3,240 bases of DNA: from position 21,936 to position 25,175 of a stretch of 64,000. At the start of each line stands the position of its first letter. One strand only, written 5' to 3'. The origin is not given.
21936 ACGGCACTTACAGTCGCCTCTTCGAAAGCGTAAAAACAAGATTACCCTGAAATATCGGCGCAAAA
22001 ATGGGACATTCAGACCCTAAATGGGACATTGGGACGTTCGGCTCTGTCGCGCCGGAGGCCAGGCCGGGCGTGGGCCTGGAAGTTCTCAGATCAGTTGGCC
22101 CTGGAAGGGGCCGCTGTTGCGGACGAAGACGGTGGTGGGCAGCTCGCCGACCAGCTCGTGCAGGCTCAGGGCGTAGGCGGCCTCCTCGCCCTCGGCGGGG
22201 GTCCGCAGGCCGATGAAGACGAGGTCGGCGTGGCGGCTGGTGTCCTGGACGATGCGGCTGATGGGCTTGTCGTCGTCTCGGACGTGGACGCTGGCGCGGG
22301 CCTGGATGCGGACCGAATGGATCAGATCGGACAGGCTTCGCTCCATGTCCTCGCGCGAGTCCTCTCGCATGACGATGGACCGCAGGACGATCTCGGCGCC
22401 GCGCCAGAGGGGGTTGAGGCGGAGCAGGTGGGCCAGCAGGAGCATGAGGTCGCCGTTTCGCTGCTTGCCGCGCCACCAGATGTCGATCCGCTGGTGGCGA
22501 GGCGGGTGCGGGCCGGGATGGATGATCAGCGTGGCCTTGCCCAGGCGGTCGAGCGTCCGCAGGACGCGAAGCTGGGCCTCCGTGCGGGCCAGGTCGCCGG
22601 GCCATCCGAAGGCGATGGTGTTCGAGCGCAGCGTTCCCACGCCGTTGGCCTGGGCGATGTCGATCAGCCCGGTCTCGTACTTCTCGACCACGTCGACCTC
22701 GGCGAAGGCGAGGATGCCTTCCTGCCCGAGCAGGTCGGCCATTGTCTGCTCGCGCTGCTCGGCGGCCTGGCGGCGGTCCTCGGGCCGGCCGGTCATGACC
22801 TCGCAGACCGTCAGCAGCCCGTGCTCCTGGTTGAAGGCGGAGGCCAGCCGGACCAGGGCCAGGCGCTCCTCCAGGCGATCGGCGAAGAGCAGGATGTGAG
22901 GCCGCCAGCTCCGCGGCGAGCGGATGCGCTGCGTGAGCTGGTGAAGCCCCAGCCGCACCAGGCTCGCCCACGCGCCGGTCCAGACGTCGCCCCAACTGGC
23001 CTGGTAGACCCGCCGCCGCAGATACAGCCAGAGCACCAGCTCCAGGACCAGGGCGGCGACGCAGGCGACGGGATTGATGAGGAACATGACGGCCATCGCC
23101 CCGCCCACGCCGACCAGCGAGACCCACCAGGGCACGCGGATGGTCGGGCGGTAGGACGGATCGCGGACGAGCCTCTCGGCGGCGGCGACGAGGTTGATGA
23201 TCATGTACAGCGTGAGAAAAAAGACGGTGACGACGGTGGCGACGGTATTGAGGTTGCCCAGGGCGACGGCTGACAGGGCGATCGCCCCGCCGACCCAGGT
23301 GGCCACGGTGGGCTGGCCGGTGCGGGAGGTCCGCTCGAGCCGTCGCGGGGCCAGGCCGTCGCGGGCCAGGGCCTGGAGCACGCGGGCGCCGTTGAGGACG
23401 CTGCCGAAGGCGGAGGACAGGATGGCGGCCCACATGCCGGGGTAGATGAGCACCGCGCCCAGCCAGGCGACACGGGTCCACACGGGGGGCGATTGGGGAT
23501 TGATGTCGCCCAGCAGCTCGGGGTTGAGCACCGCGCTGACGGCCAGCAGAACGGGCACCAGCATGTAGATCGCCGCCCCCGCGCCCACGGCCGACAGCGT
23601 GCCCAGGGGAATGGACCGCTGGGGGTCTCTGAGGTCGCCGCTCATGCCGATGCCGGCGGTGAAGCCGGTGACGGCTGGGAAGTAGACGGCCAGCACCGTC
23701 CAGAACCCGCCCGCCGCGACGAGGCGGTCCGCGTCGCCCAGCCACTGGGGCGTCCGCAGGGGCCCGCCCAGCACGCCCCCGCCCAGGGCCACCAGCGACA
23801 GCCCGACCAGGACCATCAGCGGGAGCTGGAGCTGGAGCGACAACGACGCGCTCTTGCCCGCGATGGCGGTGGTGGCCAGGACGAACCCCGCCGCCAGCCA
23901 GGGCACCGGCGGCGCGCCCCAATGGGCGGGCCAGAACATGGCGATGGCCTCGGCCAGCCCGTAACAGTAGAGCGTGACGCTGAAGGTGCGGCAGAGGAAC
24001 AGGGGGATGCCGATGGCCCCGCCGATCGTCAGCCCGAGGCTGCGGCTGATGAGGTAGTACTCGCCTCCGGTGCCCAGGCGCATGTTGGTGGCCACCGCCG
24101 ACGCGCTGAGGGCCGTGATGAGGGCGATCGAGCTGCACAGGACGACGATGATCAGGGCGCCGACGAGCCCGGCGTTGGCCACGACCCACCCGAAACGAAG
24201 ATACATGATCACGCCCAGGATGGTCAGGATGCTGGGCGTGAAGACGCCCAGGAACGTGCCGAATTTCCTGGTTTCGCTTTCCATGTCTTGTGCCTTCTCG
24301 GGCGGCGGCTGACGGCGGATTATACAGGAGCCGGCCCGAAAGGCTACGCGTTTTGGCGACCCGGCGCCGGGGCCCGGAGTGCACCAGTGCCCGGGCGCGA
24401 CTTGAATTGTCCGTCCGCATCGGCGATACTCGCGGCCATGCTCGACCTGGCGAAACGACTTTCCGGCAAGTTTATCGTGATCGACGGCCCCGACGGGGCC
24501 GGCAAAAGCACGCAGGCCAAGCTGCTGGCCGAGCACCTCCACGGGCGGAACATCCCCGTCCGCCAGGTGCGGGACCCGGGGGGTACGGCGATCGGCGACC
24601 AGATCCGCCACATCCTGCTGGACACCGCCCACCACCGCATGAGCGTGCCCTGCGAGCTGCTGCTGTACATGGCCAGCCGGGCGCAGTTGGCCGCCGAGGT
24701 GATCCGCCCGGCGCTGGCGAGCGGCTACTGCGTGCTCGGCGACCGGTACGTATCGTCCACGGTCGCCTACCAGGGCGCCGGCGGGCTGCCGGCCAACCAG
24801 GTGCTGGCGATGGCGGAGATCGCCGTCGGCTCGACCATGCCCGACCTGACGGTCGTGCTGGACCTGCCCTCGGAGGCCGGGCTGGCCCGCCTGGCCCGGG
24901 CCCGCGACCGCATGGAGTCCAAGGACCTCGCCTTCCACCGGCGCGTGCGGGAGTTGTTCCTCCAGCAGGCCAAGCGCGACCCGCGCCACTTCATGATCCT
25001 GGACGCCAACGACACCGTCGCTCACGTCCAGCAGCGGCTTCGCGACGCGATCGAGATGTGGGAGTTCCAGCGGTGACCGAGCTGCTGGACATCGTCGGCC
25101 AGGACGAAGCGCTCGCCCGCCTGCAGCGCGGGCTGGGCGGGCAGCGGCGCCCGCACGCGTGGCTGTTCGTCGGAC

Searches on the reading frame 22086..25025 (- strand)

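Call 89: search_protein_families(library=pfam, proteins=[window:22086-25025:-], max_evalue=0.00001)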
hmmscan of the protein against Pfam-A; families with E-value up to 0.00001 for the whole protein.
window:22086-25025:- (979 aa): 2 families
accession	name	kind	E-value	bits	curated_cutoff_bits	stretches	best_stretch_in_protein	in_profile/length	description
PF00324.27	AA_permease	-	1.6e-40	139.6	24.6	1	261-688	2-445/470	Amino acid permease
PF03522.20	SLC12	-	2.1e-12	47.3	27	1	721-811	1-89/418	Solute carrier family 12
